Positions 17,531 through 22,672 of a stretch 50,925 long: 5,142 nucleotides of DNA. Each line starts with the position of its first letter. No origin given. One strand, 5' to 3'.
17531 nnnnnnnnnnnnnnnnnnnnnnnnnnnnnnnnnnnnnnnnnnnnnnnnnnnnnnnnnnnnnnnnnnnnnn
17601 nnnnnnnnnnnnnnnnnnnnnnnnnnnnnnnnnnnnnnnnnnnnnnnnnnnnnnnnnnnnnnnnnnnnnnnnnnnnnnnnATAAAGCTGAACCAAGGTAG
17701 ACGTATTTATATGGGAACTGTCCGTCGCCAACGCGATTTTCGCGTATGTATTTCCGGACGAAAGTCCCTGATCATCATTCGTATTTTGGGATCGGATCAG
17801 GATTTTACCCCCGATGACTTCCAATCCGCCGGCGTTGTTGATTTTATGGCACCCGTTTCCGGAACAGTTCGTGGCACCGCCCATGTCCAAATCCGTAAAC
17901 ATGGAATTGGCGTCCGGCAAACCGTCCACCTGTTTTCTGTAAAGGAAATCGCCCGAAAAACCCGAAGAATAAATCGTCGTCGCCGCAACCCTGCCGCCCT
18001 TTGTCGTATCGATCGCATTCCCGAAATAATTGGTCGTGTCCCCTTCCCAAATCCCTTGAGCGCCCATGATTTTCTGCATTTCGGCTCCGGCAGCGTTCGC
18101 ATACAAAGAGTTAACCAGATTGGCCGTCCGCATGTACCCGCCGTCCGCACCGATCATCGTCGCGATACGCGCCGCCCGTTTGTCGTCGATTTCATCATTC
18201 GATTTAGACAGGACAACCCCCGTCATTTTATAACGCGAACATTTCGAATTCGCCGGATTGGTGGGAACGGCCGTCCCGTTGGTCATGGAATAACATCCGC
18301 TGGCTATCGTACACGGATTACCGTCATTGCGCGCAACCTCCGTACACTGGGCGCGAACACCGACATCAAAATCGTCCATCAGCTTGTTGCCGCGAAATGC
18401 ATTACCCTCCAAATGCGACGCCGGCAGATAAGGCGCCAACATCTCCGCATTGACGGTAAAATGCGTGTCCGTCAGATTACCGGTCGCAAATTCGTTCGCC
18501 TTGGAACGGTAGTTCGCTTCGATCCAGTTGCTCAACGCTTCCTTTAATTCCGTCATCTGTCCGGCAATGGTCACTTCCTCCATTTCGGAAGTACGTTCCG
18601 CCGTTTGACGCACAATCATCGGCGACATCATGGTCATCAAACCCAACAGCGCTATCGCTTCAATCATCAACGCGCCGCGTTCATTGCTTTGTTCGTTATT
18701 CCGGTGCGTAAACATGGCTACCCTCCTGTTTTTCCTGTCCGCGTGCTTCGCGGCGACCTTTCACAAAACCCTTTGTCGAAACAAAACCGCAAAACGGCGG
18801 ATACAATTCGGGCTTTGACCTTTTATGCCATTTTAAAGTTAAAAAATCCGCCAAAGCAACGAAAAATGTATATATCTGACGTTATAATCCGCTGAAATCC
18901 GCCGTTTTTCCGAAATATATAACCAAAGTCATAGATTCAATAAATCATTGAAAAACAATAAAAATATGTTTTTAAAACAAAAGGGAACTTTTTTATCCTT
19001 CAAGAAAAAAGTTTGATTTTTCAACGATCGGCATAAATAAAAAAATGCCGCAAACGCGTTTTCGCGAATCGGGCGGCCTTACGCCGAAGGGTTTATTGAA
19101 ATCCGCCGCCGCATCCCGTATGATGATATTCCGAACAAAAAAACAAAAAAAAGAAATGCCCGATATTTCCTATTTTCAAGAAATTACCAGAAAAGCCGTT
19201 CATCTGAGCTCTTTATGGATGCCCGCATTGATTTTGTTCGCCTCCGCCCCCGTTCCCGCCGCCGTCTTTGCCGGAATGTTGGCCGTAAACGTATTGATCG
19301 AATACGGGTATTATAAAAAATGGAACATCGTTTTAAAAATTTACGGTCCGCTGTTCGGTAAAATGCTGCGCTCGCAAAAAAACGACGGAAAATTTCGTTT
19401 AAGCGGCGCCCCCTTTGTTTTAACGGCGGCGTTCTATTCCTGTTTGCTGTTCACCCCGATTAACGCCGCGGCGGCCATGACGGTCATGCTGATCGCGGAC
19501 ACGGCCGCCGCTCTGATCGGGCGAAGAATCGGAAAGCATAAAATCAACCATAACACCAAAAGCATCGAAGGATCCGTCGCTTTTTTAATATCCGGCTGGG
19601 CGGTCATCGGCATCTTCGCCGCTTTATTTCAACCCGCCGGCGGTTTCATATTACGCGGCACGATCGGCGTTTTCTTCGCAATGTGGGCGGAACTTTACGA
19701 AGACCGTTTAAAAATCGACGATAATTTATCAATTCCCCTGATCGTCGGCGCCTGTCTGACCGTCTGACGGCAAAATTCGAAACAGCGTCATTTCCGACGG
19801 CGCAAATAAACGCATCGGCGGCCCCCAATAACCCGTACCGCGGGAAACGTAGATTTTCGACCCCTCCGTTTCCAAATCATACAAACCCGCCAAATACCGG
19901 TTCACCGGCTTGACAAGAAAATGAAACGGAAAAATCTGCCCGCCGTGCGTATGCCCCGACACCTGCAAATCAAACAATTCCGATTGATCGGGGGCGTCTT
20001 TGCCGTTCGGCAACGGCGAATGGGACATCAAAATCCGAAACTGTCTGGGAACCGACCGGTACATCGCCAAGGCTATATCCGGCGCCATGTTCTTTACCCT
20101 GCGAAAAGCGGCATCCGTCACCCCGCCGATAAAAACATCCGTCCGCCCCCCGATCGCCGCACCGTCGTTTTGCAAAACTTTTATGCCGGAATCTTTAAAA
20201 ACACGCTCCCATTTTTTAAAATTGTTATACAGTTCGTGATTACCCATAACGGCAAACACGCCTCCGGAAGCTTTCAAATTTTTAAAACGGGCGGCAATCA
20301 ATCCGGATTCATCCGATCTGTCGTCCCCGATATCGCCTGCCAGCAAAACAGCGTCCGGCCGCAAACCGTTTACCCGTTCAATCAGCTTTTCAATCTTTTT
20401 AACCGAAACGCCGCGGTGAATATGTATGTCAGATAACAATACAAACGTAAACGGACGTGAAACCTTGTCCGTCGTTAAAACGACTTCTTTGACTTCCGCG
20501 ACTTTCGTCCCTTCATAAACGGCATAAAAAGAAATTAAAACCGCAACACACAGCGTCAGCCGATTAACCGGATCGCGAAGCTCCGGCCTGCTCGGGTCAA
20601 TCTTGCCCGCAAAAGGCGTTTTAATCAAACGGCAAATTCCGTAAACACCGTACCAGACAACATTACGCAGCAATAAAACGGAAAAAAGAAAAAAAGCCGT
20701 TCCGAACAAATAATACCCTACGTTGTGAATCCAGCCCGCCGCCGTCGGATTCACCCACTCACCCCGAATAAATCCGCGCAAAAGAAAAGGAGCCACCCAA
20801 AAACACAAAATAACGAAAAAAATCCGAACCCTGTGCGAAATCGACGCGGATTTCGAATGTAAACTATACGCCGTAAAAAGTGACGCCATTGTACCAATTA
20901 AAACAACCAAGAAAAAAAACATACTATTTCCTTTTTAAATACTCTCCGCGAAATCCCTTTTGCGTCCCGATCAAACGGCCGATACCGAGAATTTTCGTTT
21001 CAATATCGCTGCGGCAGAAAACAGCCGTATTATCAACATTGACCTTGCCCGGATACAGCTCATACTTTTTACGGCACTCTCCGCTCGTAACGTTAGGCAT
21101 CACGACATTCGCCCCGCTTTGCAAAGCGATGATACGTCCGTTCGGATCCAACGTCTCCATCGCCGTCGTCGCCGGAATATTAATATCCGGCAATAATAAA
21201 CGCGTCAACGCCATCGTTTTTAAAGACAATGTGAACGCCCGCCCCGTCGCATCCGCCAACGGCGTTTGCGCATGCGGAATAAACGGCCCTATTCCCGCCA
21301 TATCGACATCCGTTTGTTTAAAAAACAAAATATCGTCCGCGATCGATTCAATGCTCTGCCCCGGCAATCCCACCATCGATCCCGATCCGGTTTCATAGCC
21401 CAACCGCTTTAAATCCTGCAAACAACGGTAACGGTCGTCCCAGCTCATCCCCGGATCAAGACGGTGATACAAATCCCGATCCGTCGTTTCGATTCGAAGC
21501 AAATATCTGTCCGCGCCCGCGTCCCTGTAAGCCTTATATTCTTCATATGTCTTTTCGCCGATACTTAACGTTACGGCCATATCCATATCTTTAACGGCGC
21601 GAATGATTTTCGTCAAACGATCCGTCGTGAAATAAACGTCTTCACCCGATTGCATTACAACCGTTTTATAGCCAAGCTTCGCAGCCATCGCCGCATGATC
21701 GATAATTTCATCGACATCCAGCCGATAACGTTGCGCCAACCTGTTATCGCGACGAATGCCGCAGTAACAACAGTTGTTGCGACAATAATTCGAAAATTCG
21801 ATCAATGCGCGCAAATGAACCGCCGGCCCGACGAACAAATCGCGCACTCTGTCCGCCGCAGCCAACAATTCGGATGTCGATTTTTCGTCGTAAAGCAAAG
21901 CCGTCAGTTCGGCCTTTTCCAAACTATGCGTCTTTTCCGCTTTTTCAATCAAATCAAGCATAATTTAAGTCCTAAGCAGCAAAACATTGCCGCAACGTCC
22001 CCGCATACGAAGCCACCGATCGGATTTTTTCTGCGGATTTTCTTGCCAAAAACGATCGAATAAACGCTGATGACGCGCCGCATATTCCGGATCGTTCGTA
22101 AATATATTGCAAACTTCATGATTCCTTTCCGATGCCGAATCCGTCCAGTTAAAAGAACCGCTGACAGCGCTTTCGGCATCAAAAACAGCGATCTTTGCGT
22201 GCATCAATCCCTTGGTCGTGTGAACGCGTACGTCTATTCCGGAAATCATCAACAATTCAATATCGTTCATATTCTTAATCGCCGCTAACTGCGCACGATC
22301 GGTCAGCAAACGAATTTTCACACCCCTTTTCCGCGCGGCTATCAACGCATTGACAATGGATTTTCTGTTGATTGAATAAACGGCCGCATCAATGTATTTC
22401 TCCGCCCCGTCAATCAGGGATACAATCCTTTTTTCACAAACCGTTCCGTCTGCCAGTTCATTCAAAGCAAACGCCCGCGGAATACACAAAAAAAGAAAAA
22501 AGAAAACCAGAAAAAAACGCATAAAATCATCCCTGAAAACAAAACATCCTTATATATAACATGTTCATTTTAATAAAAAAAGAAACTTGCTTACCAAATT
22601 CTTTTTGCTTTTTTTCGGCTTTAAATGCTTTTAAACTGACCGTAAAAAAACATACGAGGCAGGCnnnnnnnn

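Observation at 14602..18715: Orphan two-gene module: a 1083-aa PilV/shufflon-N-like type IV pilin with a large unrecognised extension, plus a membrane-anchored partner, with no pilus machinery in the window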

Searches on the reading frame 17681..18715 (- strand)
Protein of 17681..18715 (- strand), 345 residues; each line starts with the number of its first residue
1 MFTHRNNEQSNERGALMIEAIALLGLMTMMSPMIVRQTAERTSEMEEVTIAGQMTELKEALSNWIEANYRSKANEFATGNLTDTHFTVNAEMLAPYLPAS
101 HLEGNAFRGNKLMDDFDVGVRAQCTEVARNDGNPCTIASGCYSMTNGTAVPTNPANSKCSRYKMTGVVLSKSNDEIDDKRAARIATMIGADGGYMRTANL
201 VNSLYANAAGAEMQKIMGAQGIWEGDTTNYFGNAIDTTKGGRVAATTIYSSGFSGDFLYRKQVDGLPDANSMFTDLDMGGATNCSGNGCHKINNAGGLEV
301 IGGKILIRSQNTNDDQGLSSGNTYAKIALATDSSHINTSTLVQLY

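Call 39: search_dna_similar(query=window:17681-18715:-, collection=plasmids, mode=protein, max_evalue=10, max_rows=12)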
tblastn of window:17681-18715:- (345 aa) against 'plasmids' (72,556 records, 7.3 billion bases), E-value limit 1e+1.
Records with a match: 967; places in all: 982; records where one place covers at least 80% of the query: 29.
Best place of each record, by identity: 60-80% 80; <60% 887.
By first word of the organism name: Escherichia 462; Salmonella 136; Serratia 96; Enterobacter 47; Pseudomonas 36; Shigella 33; Citrobacter 28; Yersinia 28; Klebsiella 22; Cupriavidus 13; and 27 more.
By predicted mobility (MOB-suite, as given by PLSDB): conjugative 707; mobilizable 157; non-mobilizable 103.
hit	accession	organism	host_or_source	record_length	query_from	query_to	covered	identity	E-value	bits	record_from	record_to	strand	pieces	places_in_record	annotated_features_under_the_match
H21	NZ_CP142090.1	Serratia sp. K-M0228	Homo sapiens,wound swab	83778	3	315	91%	24.1%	1e-4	52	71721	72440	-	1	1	pilV: shufflon system plasmid conjugative transfer pilus tip adhesin PilV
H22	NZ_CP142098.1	Serratia sp. K-M0252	Homo sapiens,urine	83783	3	315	91%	24.1%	1e-4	52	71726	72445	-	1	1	pilV: shufflon system plasmid conjugative transfer pilus tip adhesin PilV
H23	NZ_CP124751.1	Serratia sp. K-M0706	Homo sapiens,wound swab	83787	3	315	91%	24.1%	1e-4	52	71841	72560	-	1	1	pilV: shufflon system plasmid conjugative transfer pilus tip adhesin PilV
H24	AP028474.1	Serratia marcescens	Homo sapiens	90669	3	315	91%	24.1%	1e-4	52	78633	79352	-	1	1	hypothetical protein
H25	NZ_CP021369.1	Acidovorax carolinensis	-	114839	7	292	83%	25.3%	2e-3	47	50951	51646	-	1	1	pilV: shufflon system plasmid conjugative transfer pilus tip adhesin PilV | hypothetical protein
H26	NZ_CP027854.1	Plesiomonas shigelloides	whole organism,catfish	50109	12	299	83%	25.0%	4e-7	59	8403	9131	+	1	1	pilV: shufflon system plasmid conjugative transfer pilus tip adhesin PilV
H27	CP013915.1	Serratia fonticola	Sesame,Mono isolate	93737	13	317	88%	23.5%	2e-2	45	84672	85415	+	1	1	hypothetical protein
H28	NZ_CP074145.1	Serratia sp. JSRIV002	river water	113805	13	317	88%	23.5%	3e-2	44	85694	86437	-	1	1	pilV: shufflon system plasmid conjugative transfer pilus tip adhesin PilV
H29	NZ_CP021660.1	Candidatus Fukatsuia symbiotica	Acyrthosiphon pisum,cell culture,cell ...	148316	4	278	80%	26.0%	4e-1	40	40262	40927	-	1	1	pilV: shufflon system plasmid conjugative transfer pilus tip adhesin PilV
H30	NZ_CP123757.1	Arsenophonus apicola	Apis mellifera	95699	12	336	94%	22.0%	9e-2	42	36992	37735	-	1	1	pilV: shufflon system plasmid conjugative transfer pilus tip adhesin PilV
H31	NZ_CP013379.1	Burkholderia pseudomultivorans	soil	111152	15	330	92%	22.2%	5e-1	40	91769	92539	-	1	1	pilV: shufflon system plasmid conjugative transfer pilus tip adhesin PilV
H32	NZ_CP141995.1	Cronobacter malonaticus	Moschus berezovskii,pure culure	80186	12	280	78%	25.5%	5e-3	46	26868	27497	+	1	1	pilV: shufflon system plasmid conjugative transfer pilus tip adhesin PilV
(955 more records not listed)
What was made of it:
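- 17681..18673 (-): Pilin-like N-terminal domain, residues 15-345. It is homologous to the PilV constant region and has a long alpha-1 helix followed by a beta sheet. tblastn against plasmids hits annotated pilV at E=4e-7 and 1e-4 (call 39).
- On PilV / Shufflon_N type IVb minor pilin: tblastn gives E=4e-7 over residues 12-299 and 1e-4 over residues 3-315, at annotated pilV genes (call 39).
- They cover residues 3-336 (call 39).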

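Call 42: get_annotated_region(hit=H26, flank=14000)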
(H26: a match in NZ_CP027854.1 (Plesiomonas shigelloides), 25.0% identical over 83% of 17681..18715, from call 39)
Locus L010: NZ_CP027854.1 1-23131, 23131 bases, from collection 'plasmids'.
description: Plesiomonas shigelloides strain MS-17-188 plasmid pPS-MS-17-188-2, complete sequence
organism: Plesiomonas shigelloides (NCBI taxid 703)
taxonomy: Bacteria; Pseudomonadota; Gammaproteobacteria; Enterobacterales; Enterobacteriaceae; Plesiomonas; Plesiomonas shigelloides
host: -; source: whole organism,catfish; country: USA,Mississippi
typing (MOB-suite, as given by PLSDB): non-mobilizable
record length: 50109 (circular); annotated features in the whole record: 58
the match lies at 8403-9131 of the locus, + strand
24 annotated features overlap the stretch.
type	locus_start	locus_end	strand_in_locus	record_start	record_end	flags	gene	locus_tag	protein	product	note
CDS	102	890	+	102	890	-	-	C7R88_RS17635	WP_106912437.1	toxin co-regulated pilus biosynthesis Q family protein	-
CDS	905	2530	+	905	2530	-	-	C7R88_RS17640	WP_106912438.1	PilN family type IVB pilus formation outer membrane protein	GO:0009297 - pilus assembly [Evidence IEA]; GO:0009306 - protein secretion [Evidence IEA]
CDS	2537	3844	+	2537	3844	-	pilO2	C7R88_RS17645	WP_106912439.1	type 4b pilus protein PilO2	-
CDS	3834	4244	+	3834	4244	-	pilP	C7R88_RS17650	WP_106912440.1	type IV pilus biogenesis protein PilP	GO:0009297 - pilus assembly [Evidence IEA]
CDS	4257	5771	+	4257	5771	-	-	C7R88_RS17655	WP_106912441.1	ATPase, T2SS/T4P/T4SS family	-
CDS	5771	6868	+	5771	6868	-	-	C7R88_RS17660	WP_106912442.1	type II secretion system F family protein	-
CDS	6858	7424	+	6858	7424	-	-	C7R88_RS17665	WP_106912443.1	type 4 pilus major pilin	-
CDS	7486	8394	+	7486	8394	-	-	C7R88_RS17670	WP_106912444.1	ATPase, T2SS/T4P/T4SS family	-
CDS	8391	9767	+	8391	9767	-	pilV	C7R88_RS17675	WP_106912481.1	shufflon system plasmid conjugative transfer pilus tip adhesin PilV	-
CDS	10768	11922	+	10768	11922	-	-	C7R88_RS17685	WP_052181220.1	site-specific integrase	GO:0015074 - DNA integration [Evidence IEA]; GO:0006310 - DNA recombination [Evidence IEA]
CDS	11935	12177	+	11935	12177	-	-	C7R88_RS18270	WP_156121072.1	hypothetical protein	-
CDS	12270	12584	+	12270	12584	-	pilM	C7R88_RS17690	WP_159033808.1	type IV pilus biogenesis protein PilM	-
CDS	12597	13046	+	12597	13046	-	-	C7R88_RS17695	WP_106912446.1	lytic transglycosylase domain-containing protein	-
CDS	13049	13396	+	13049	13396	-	-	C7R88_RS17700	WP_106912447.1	single-stranded DNA-binding protein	-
CDS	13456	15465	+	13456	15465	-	-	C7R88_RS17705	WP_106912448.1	DNA topoisomerase III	GO:0051304 - chromosome separation [Evidence IEA]; GO:0006310 - DNA recombination [Evidence IEA]; GO:0006265 - DNA ...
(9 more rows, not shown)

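Call 67: get_annotated_region(hit=H21, flank=9000)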
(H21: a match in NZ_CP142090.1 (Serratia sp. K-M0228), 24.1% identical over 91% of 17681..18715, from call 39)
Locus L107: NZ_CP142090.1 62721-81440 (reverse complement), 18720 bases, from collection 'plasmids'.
description: Serratia sp. K-M0228 plasmid pKM0228a, complete sequence
organism: Serratia sp. K-M0228 (NCBI taxid 3112560)
taxonomy: Bacteria; Pseudomonadota; Gammaproteobacteria; Enterobacterales; Yersiniaceae; Serratia; Serratia sp. K-M0228
host: -; source: Homo sapiens,wound swab; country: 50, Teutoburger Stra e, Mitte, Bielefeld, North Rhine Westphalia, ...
typing (MOB-suite, as given by PLSDB): non-mobilizable; mating-pair formation MPF_I
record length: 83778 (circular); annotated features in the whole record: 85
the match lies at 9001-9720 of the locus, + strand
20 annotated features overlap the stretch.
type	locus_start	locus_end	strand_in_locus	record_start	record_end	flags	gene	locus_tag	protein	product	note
CDS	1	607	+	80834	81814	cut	-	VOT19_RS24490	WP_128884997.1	toxin co-regulated pilus biosynthesis Q family protein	-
CDS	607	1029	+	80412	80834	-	pilM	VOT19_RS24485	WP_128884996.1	type IV pilus biogenesis protein PilM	-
CDS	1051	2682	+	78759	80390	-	-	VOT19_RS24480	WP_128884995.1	PilN family type IVB pilus formation outer membrane protein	GO:0009297 - pilus assembly [Evidence IEA]; GO:0009306 - protein secretion [Evidence IEA]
CDS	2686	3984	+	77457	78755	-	pilO2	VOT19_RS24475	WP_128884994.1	type 4b pilus protein PilO2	-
CDS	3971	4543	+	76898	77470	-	pilP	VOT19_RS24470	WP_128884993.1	type IV pilus biogenesis protein PilP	GO:0009297 - pilus assembly [Evidence IEA]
CDS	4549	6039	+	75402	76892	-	-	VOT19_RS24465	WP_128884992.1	ATPase, T2SS/T4P/T4SS family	-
CDS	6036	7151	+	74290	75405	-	-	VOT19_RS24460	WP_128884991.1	type II secretion system F family protein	-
CDS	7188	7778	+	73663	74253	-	-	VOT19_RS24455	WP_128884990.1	type 4 pilus major pilin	-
CDS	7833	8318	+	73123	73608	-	-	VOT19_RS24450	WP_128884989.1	lytic transglycosylase domain-containing protein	-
CDS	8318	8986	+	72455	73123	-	-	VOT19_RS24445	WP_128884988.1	A24 family peptidase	-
CDS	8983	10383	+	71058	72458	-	pilV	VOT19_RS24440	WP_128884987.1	shufflon system plasmid conjugative transfer pilus tip adhesin PilV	-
CDS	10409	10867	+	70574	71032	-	-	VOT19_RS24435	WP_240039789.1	DotD/TraH family lipoprotein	-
CDS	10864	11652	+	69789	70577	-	-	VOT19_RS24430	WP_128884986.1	type IV secretory system conjugative DNA transfer family protein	-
CDS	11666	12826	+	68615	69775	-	traJ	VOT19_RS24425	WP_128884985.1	plasmid transfer ATPase TraJ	-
CDS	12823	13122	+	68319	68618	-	icmT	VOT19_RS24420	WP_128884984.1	IcmT/TraK family protein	-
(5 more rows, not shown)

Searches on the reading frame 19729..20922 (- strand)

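Call 6: search_protein_families(library=pfam, proteins=[window:19729-20922:-], max_evalue=0.001)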
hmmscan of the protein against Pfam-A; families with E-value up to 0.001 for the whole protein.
window:19729-20922:- (397 aa): 2 families
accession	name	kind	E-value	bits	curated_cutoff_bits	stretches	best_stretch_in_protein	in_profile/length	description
PF00149.33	Metallophos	-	5.8e-16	59.9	21.5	1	159-327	2-190/191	Calcineurin-like phosphoesterase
PF12850.12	Metallophos_2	-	1.2e-07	32.4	27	1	160-327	3-118/154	Calcineurin-like phosphoesterase superfamily domain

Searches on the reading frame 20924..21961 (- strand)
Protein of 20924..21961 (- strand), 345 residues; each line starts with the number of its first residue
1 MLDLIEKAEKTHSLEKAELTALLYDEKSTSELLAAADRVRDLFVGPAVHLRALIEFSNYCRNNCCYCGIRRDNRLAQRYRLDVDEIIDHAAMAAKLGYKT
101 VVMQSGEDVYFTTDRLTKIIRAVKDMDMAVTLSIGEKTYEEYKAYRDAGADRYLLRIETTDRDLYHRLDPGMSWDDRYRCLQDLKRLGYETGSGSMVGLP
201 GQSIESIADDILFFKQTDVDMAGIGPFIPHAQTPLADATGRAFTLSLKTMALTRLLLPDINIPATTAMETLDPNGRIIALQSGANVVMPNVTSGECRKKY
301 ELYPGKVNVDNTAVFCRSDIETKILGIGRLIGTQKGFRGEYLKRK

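Call 6: search_protein_families(library=pfam, proteins=[window:20924-21961:-], max_evalue=0.001)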
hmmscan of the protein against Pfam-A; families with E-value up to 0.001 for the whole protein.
window:20924-21961:- (345 aa): 1 family
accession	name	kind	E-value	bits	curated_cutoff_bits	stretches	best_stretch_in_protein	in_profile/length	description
PF04055.27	Radical_SAM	-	1.1e-22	81.4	29.5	1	54-212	1-164/166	Radical SAM superfamily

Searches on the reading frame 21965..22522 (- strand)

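Call 6: search_protein_families(library=pfam, proteins=[window:21965-22522:-], max_evalue=0.001)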
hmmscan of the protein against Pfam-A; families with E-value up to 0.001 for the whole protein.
window:21965-22522:- (185 aa): 3 families
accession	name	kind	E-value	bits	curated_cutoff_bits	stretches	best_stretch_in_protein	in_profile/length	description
PF13091.12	PLDc_2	-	8.4e-29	100.5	27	1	33-159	1-132/132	PLD-like domain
PF17941.7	PP_kinase_C_1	-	0.00058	19.9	25.7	1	42-156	37-159/167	Polyphosphate kinase C-terminal domain 1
PF00614.28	PLDc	-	0.00097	19.5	21.9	0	104-129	2-27/28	Phospholipase D Active site motif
